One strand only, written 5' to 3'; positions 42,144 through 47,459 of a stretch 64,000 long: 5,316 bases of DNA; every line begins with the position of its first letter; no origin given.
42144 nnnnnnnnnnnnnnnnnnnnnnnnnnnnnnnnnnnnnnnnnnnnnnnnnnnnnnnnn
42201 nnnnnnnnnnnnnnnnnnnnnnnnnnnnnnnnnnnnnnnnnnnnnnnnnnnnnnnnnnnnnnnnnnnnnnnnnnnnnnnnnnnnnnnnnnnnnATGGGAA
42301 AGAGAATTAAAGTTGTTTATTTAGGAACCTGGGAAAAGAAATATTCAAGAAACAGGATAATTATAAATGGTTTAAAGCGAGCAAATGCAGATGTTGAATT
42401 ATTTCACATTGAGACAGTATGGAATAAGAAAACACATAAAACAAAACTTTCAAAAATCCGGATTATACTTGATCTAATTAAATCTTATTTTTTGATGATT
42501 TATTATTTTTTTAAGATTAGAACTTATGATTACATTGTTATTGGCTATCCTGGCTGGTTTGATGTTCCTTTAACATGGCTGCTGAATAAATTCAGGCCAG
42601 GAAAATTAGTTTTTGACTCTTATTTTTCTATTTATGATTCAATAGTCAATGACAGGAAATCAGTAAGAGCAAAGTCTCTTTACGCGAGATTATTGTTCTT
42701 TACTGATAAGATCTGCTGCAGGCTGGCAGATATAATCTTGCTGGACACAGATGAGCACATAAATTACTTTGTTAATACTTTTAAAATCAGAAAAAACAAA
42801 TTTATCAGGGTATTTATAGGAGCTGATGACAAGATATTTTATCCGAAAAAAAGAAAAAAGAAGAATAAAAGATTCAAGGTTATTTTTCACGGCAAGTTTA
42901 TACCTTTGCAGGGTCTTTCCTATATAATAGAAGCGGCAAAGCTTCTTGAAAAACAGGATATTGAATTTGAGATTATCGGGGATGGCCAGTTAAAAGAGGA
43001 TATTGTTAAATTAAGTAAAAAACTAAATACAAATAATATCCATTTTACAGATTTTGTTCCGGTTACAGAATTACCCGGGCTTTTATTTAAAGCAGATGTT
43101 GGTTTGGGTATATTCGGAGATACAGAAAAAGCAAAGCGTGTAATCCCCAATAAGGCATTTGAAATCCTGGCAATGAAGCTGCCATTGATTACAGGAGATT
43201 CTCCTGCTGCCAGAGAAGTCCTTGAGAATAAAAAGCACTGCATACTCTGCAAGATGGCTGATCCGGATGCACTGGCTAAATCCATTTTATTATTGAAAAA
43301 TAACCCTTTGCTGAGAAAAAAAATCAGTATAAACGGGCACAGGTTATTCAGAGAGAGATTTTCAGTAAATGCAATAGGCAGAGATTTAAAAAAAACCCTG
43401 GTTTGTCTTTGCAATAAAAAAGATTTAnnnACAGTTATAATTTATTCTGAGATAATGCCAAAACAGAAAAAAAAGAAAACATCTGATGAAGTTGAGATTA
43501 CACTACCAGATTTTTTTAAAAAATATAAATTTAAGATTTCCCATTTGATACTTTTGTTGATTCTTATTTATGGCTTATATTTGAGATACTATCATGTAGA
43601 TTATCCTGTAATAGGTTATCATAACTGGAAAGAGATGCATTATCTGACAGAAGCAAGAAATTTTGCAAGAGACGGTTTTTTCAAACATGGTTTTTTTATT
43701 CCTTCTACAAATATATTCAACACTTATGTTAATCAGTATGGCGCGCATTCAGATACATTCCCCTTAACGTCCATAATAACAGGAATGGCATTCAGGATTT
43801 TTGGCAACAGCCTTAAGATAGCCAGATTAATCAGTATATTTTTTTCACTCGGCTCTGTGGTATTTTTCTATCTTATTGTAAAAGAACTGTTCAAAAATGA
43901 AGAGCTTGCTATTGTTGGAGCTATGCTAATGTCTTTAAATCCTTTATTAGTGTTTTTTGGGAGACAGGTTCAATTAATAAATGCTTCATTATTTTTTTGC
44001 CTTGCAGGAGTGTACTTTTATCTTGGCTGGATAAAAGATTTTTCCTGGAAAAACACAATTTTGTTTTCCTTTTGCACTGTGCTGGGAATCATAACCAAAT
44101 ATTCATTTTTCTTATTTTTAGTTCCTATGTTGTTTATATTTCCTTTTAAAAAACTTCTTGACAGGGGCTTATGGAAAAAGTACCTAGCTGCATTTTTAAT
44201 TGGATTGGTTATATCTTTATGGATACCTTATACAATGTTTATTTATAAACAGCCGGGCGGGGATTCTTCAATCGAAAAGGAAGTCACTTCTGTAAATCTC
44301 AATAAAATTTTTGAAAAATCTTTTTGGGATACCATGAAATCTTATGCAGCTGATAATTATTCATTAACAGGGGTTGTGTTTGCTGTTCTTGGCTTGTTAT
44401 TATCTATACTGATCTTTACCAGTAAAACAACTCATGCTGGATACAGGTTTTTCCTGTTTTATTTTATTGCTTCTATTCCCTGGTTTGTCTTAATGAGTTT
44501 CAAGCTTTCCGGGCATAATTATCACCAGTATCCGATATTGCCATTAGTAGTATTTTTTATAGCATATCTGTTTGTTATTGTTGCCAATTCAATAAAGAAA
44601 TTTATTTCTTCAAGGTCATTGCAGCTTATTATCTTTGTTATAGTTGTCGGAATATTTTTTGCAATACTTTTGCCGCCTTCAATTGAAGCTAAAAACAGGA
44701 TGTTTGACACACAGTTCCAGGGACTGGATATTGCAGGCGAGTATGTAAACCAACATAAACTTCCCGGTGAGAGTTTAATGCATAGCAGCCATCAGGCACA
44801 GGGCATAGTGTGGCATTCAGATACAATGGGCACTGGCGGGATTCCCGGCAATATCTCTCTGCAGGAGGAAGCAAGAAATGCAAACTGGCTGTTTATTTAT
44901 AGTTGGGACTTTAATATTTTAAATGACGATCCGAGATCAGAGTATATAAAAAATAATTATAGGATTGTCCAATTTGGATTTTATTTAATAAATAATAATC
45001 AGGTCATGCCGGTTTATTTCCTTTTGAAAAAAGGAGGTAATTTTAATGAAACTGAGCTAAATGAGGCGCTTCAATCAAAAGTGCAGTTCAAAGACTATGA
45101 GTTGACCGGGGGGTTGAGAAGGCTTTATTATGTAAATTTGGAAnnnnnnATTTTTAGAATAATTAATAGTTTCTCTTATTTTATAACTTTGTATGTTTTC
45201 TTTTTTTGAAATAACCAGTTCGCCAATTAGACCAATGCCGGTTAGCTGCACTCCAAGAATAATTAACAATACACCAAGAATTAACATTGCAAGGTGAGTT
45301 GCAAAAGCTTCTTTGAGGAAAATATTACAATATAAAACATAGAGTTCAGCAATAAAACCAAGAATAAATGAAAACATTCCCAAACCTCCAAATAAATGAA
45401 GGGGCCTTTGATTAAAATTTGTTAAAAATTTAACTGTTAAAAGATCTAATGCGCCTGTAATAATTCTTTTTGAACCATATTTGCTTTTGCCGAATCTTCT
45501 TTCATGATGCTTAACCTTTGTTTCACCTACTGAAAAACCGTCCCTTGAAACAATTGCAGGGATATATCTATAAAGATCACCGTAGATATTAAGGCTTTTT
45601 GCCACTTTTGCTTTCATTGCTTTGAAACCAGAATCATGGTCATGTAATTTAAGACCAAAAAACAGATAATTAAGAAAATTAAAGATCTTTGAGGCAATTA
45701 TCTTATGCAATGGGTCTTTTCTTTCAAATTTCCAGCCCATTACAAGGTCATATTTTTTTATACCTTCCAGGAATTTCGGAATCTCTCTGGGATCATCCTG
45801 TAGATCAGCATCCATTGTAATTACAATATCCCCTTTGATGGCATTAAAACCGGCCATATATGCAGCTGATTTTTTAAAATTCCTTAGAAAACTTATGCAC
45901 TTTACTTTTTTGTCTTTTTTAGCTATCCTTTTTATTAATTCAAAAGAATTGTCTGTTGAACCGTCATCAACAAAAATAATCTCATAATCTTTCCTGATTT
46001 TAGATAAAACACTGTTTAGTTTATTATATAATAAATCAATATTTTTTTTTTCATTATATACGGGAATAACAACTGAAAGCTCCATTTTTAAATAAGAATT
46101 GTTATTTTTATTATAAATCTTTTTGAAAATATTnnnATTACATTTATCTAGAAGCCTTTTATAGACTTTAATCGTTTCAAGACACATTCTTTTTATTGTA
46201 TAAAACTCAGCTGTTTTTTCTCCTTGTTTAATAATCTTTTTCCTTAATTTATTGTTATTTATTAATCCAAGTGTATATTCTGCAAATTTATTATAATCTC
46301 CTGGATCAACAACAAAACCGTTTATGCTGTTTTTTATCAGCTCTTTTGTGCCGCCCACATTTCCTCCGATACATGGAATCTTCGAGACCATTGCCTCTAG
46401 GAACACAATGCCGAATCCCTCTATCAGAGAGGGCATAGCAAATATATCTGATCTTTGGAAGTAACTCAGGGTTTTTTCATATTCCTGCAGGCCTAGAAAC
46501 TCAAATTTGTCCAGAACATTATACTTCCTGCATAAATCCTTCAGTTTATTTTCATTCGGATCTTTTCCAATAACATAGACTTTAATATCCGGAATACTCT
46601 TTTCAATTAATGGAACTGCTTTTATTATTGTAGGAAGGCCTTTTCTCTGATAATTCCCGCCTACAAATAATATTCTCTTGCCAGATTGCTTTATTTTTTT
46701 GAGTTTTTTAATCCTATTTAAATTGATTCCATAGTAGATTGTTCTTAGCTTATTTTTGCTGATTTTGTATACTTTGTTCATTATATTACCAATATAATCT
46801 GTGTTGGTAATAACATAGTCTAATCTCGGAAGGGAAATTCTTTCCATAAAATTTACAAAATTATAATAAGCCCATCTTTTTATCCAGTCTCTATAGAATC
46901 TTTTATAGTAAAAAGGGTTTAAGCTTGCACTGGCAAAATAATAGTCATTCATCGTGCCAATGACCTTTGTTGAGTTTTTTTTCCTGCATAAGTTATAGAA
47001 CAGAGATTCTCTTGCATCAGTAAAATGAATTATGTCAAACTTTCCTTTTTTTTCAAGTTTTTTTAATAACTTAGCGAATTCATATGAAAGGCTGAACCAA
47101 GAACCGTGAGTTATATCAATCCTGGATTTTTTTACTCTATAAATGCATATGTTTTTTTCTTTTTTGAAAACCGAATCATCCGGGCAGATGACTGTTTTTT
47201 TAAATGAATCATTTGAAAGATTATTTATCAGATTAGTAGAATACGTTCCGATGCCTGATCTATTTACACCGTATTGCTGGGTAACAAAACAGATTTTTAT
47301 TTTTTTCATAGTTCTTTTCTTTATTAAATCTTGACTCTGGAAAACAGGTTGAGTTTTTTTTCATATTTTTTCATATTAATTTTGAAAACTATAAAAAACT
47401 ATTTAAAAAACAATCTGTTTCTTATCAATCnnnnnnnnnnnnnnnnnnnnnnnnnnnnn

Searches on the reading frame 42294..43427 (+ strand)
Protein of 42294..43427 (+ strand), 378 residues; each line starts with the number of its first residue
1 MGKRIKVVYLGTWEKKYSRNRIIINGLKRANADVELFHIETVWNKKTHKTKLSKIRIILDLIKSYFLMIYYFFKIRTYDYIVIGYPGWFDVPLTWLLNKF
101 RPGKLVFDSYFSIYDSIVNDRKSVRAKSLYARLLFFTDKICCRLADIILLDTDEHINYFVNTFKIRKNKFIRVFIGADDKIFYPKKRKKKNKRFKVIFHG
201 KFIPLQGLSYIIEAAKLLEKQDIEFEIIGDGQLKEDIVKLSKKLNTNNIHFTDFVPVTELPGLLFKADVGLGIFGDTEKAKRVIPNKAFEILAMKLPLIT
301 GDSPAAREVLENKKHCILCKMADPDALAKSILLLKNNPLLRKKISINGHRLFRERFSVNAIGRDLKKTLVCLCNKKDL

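Call 12: search_protein_families(library=pfam, proteins=[window:42294-43427:+], max_evalue=0.001)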
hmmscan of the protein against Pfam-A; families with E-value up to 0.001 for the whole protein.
window:42294-43427:+ (378 aa): 3 families
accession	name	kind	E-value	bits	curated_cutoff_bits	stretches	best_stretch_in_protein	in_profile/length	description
PF00534.26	Glycos_transf_1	-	1e-20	74.4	26.4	1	182-348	4-169/172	Glycosyl transferases group 1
PF13692.12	Glyco_trans_1_4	-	1.6e-18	67.8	27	1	194-334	2-139/142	Glycosyl transferases group 1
PF13524.12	Glyco_trans_1_2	-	1.8e-08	34.9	25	1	213-360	7-137/144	Glycosyl transferase-like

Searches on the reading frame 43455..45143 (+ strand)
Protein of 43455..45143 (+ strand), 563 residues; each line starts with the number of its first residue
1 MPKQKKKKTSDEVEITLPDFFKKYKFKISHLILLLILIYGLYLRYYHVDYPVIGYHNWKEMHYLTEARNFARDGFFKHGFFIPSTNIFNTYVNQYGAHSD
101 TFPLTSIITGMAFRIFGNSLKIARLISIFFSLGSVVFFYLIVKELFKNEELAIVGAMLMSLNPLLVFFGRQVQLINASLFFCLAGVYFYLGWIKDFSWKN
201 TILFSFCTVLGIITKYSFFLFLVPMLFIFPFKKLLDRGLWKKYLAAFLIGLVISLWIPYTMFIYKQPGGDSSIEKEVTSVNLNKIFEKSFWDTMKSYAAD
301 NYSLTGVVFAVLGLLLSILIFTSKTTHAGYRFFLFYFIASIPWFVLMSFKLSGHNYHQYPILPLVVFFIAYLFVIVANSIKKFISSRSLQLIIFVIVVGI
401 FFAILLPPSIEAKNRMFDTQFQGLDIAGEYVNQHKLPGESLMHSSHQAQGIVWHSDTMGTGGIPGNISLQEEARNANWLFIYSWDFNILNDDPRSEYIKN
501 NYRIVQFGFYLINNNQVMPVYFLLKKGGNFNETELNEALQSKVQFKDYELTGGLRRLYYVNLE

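Call 12: search_protein_families(library=pfam, proteins=[window:43455-45143:+], max_evalue=0.001)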
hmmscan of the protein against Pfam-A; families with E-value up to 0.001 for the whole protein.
window:43455-45143:+ (563 aa): 2 families
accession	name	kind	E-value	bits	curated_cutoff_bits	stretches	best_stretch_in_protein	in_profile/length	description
PF13231.12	PMT_2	-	1.9e-11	44.8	26.1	1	103-256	4-154/160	Dolichyl-phosphate-mannose-protein mannosyltransferase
PF02366.24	PMT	-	2e-08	34.6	22.7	1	37-264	4-235/245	Dolichyl-phosphate-mannose-protein mannosyltransferase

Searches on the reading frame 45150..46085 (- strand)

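Call 12: search_protein_families(library=pfam, proteins=[window:45150-46085:-], max_evalue=0.001)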
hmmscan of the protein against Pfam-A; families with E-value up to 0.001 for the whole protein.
window:45150-46085:- (312 aa): 3 families
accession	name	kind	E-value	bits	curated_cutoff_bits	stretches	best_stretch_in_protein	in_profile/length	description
PF00535.33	Glycos_transf_2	-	2.7e-33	115.7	23.3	1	4-163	1-165/168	Glycosyl transferase family 2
PF10111.15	Glyco_tranf_2_2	-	4e-07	30.2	27.3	1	4-96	1-93/276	Glycosyltransferase like family 2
PF13641.12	Glyco_tranf_2_3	-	1.7e-05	25.4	27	1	3-121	3-125/230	Glycosyltransferase like family 2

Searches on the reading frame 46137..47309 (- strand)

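Call 12: search_protein_families(library=pfam, proteins=[window:46137-47309:-], max_evalue=0.001)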
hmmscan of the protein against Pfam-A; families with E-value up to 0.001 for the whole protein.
window:46137-47309:- (391 aa): 6 families
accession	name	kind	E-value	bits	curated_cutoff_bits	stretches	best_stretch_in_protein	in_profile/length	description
PF00534.26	Glycos_transf_1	-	2.2e-40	138.4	26.4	1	202-365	7-171/172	Glycosyl transferases group 1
PF13692.12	Glyco_trans_1_4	-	1e-30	107.3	27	1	211-352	2-142/142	Glycosyl transferases group 1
PF13439.12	Glyco_transf_4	-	1.9e-17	64.2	28.5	1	18-199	2-170/170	Glycosyltransferase Family 4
PF20706.3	GT4-conflict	-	1.9e-07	30.9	26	1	207-330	194-325/385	Family 4 Glycosyltransferase in conflict systems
PF13477.12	Glyco_trans_4_2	-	2.6e-05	24.9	23.4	1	22-143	11-124/139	Glycosyl transferase 4-like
PF13579.12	Glyco_trans_4_4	-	7.4e-05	23.6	29.7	1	18-194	1-158/158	Glycosyl transferase 4-like domain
